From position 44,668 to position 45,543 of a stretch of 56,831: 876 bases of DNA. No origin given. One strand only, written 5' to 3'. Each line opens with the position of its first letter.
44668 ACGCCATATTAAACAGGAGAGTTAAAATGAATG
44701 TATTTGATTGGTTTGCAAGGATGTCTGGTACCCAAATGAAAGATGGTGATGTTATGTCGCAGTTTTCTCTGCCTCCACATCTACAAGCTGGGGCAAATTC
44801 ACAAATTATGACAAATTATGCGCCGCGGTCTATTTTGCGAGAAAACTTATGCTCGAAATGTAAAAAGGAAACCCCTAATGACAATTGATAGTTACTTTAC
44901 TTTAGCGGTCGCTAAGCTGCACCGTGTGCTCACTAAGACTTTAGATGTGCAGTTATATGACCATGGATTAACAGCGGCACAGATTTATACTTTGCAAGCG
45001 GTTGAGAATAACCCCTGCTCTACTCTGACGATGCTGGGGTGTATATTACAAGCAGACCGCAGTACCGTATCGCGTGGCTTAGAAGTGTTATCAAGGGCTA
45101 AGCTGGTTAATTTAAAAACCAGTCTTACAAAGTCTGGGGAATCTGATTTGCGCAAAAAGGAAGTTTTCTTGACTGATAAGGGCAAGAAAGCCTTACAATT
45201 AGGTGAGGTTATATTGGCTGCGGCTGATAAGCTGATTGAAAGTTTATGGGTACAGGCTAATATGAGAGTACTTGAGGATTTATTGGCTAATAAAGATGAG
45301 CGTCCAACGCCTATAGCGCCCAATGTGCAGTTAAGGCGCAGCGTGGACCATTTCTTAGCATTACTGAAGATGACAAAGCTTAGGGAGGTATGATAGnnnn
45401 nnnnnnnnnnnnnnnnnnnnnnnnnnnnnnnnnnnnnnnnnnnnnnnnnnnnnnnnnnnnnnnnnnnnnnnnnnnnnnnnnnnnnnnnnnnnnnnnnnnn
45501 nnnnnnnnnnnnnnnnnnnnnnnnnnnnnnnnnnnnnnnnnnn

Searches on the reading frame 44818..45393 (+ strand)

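Call 58: search_protein_families(library=pfam, proteins=[window:44818-45393:+], max_evalue=0.001)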
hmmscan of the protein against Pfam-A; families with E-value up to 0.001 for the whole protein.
window:44818-45393:+ (191 aa): 1 family
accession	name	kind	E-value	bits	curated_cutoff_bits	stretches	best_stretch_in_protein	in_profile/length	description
PF12802.13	MarR_2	-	0.00055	20.5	27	1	49-98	1-51/61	MarR family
